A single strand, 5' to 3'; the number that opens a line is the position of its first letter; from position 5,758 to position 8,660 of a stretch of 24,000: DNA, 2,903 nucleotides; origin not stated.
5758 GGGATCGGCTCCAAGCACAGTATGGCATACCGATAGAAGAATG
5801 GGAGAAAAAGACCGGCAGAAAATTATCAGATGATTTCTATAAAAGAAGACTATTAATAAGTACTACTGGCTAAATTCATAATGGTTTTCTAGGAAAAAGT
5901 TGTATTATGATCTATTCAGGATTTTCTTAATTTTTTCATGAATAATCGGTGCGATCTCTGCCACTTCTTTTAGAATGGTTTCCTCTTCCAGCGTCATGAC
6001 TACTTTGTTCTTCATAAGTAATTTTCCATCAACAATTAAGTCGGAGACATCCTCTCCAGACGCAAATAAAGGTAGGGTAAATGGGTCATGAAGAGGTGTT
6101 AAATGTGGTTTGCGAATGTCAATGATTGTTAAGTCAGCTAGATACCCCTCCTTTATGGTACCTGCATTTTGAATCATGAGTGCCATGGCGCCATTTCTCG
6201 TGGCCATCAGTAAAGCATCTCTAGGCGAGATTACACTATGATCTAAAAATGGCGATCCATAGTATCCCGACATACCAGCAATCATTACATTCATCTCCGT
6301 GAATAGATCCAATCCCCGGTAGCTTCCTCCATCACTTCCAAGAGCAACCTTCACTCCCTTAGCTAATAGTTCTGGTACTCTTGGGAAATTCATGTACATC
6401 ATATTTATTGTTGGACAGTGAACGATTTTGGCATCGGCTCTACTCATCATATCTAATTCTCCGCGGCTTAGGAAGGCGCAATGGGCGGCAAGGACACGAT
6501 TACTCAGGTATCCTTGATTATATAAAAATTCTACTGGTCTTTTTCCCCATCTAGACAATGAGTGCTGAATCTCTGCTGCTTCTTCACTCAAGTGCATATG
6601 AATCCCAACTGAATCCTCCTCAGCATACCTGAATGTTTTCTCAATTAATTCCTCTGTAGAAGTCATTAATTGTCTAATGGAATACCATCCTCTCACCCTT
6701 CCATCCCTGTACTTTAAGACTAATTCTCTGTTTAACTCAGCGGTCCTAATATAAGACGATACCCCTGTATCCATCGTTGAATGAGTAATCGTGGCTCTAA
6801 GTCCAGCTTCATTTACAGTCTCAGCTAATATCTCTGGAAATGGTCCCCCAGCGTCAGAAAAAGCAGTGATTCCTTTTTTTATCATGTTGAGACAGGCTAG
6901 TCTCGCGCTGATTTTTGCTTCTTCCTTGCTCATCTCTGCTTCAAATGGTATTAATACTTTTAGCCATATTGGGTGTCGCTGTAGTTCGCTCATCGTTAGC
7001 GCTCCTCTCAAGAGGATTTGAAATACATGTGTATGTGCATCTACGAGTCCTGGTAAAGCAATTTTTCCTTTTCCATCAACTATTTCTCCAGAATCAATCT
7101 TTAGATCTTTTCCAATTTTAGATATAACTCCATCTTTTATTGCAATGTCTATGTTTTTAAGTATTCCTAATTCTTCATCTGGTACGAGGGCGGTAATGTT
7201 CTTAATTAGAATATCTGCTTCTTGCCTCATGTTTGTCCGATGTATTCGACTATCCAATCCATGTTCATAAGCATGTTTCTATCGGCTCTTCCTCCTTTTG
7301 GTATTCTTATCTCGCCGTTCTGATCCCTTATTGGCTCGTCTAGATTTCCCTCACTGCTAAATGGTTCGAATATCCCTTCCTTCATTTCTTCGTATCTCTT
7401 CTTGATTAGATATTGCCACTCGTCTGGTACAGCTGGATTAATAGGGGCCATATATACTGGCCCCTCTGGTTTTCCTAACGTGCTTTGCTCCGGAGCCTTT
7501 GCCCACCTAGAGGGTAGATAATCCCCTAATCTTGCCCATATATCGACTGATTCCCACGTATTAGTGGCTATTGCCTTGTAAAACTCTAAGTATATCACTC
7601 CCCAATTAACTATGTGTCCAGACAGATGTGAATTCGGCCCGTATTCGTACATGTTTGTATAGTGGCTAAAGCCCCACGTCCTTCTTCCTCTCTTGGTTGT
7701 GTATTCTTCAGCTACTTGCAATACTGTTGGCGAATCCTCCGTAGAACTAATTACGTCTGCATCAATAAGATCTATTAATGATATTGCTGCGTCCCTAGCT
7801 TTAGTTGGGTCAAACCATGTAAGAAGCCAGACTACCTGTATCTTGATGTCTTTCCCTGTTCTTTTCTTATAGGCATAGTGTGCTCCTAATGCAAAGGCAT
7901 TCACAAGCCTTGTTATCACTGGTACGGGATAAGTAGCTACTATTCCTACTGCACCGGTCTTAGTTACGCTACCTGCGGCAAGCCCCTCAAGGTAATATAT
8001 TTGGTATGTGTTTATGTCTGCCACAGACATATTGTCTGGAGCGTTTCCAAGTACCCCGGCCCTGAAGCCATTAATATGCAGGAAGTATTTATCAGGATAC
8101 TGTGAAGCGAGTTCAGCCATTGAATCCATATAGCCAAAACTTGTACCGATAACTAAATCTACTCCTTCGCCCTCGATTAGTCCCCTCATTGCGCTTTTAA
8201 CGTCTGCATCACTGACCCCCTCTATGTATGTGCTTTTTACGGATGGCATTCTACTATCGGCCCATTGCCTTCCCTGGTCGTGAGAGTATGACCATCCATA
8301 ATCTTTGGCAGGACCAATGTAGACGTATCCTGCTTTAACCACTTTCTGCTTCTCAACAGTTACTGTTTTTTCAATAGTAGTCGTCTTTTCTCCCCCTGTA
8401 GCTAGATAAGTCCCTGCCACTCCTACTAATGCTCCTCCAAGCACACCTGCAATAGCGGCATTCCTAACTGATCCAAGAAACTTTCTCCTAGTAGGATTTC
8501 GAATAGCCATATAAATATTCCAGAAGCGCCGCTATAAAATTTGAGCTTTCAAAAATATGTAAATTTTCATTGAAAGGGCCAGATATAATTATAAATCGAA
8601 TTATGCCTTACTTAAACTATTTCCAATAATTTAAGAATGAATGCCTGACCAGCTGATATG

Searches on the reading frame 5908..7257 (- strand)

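Call 9: search_protein_families(library=pfam, proteins=[window:5908-7257:-], max_evalue=0.0001)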
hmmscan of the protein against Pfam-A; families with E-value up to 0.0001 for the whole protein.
window:5908-7257:- (450 aa): 2 families
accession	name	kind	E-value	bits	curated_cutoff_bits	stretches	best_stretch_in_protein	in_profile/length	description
PF01979.26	Amidohydro_1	-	1.1e-48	166.7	25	1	66-413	1-344/345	Amidohydrolase family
PF07969.17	Amidohydro_3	-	3.1e-19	70.2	29.7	1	167-396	240-452/472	Amidohydrolase family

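Call 49: search_protein_families(library=ncbifam, proteins=[window:5908-7257:-], max_evalue=0.00001)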
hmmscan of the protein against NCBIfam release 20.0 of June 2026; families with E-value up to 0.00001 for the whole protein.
window:5908-7257:- (450 aa): 59 families (the best 25 are shown)
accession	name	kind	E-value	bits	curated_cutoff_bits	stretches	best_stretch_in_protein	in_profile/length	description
NF004701.0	PRK06038.1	equivalog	8.4e-86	288.3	609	1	13-439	3-426/432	N-ethylammeline chlorohydrolase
NF006252.0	PRK08393.1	equivalog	5e-74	249.8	617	1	16-436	3-420/424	N-ethylammeline chlorohydrolase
NF005557.0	PRK07228.1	equivalog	4e-68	230.1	522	1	15-442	2-440/445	5'-deoxyadenosine deaminase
NF006549.0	PRK09045.1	equivalog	6.8e-60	202.9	540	1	9-435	3-435/444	TRZ/ATZ family hydrolase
NF004995.0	PRK06380.1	subfamily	1e-59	202.6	567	1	16-428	3-412/418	metal-dependent hydrolase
NF006055.0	PRK08203.1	equivalog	4.3e-56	190.3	532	2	201-437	215-448/455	8-oxoguanine deaminase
NF005540.0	PRK07203.1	equivalog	1.1e-48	166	444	1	16-443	2-442/444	putative aminohydrolase SsnA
NF012037.0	PRK15493.1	equivalog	1.5e-48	165.7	779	1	47-432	39-426/435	bifunctional S-methyl-5'-thioadenosine deaminase/S-adenosylhomocysteine deaminase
NF006056.0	PRK08204.1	subfamily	1.2e-47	162.7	391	1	14-439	3-440/449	hypothetical protein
TIGR03314.1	Se_ssnA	subfamily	7.9e-45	153.5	455.5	1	16-439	1-437/441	putative selenium metabolism protein SsnA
NF009059.0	PRK12393.1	equivalog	7.4e-42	143.6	543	1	13-434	4-450/460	amidohydrolase family protein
NF006681.0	PRK09229.1-2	equivalog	6.3e-37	127.4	362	2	202-430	214-442/451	formimidoylglutamate deiminase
TIGR02967.1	guan_deamin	equivalog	4.3e-34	118.2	375.4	1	34-385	5-366/401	guanine deaminase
NF004801.0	PRK06151.1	subfamily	1.1e-32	113.5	416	1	184-429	203-452/491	chlorohydrolase family protein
NF005211.0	PRK06687.1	equivalog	6.4e-32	110.8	703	1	23-424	9-418/419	TRZ/ATZ family protein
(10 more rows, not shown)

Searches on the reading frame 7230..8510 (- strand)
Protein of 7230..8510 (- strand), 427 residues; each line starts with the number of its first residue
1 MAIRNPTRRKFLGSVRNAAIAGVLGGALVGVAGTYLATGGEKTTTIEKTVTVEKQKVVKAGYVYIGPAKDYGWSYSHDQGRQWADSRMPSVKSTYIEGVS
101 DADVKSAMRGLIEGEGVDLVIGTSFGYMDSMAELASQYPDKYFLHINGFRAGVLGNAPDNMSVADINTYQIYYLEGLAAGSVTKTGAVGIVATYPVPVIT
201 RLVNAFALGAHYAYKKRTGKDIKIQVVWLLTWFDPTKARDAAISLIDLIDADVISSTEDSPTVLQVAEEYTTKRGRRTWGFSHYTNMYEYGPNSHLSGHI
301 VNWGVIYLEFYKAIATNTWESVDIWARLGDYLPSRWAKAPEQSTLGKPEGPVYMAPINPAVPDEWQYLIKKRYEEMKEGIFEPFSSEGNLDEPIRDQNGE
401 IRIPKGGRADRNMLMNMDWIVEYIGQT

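Call 9: search_protein_families(library=pfam, proteins=[window:7230-8510:-], max_evalue=0.0001)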
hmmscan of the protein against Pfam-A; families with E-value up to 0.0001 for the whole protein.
window:7230-8510:- (427 aa): 1 family
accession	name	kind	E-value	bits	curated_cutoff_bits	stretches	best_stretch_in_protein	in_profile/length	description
PF02608.20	Bmp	-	8.5e-35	120.6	24.1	1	58-325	2-258/301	ABC transporter substrate-binding protein PnrA-like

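Call 49: search_protein_families(library=ncbifam, proteins=[window:7230-8510:-], max_evalue=0.00001)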
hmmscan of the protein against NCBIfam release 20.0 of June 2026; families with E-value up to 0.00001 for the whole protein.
window:7230-8510:- (427 aa): 1 family
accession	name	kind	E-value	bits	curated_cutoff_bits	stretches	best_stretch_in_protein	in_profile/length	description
NF047927.1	ABC_BMP_B6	equivalog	3e-08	33.2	400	1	69-211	14-149/314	putative B6 ABC transporter substrate-binding protein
